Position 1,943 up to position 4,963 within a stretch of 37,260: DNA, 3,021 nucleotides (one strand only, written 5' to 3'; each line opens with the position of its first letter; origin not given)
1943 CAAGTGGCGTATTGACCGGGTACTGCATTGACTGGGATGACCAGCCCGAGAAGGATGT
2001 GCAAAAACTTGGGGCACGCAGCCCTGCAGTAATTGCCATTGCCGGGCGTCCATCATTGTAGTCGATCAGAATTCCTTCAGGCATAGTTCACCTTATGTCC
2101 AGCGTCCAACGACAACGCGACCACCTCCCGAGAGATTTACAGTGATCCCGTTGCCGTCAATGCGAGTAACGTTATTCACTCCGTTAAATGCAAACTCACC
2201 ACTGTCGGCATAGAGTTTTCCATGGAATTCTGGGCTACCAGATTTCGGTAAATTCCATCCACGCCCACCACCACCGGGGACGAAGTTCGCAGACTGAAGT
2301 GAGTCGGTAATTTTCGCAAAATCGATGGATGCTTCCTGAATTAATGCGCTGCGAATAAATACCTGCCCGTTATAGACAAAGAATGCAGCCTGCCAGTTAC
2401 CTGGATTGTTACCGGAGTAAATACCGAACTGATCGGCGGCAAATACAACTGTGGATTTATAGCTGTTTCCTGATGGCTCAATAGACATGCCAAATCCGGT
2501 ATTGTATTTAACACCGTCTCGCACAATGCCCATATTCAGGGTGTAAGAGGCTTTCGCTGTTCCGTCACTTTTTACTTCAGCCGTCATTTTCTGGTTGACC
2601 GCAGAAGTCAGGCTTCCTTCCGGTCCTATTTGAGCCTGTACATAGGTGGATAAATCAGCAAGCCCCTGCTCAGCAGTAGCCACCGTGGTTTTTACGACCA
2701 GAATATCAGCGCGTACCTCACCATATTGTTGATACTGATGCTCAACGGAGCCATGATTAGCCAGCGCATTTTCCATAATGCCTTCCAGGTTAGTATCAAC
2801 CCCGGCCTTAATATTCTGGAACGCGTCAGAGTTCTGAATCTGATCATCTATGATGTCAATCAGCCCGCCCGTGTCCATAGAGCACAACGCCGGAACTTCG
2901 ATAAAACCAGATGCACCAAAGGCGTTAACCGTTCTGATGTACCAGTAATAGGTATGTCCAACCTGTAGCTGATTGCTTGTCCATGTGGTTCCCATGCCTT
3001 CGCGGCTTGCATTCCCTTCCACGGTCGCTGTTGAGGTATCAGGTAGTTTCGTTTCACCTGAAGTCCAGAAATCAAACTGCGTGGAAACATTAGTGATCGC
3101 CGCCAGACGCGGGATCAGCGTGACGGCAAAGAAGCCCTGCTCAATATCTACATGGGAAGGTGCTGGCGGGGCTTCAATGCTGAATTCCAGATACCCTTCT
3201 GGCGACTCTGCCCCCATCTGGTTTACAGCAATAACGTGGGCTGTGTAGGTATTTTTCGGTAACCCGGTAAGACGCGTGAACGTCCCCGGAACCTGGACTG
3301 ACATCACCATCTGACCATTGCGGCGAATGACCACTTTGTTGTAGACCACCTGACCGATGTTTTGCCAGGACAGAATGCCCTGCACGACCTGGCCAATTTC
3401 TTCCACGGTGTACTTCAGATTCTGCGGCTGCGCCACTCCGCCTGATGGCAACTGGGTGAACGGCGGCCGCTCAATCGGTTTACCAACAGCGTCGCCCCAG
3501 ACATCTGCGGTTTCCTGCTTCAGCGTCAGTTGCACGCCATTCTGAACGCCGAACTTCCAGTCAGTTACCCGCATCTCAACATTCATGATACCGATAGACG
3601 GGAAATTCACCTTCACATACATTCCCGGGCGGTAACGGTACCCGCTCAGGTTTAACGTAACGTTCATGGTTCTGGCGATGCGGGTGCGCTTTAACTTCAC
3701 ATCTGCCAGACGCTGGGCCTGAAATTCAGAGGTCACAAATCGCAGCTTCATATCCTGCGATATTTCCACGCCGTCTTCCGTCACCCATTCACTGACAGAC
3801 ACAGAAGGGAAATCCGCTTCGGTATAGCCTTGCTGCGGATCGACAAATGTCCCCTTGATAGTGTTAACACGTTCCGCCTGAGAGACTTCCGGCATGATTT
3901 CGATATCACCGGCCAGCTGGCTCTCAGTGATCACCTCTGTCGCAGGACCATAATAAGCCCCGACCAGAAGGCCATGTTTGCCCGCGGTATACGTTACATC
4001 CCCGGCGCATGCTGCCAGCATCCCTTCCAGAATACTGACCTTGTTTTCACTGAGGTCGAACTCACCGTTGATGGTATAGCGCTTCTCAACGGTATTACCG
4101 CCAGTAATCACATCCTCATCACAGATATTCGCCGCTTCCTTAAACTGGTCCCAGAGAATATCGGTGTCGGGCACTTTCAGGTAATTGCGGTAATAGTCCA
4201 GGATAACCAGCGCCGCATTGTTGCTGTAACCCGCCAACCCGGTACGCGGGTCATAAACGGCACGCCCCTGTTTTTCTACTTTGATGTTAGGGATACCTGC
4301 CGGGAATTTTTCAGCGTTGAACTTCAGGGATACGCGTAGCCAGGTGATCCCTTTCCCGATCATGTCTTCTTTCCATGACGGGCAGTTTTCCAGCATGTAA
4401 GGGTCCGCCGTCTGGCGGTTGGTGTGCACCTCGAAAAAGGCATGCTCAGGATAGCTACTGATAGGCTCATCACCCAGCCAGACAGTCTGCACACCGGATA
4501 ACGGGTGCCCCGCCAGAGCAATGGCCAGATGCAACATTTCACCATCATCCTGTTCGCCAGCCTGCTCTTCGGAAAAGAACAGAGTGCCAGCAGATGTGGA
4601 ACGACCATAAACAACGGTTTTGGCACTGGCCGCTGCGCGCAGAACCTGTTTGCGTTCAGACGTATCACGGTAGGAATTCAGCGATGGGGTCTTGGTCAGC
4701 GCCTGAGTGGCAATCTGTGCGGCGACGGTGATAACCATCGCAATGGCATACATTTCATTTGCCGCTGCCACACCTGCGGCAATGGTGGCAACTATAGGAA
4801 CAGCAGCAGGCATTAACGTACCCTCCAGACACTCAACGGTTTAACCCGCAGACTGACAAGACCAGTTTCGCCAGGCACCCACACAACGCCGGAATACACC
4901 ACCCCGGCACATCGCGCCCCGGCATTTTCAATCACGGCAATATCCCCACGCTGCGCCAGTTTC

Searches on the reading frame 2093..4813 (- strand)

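Call 61: search_protein_families(library=pfam, proteins=[window:2093-4813:-], max_evalue=0.001)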
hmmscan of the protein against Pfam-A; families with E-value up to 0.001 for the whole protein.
window:2093-4813:- (906 aa): 3 families
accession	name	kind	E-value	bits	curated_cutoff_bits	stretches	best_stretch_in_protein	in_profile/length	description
PF24489.1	Ig_J_second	-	1e-33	116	27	1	551-656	2-105/105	Tip attachment protein J second Ig-like domain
PF09327.17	Phage_Tail_Tip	-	3.5e-31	108.3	22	1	738-867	1-127/139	Bacteriophage tail tip fiber protein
PF13550.12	Phage-tail_3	-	7.3e-06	26.4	23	1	310-405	60-151/164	Putative phage tail protein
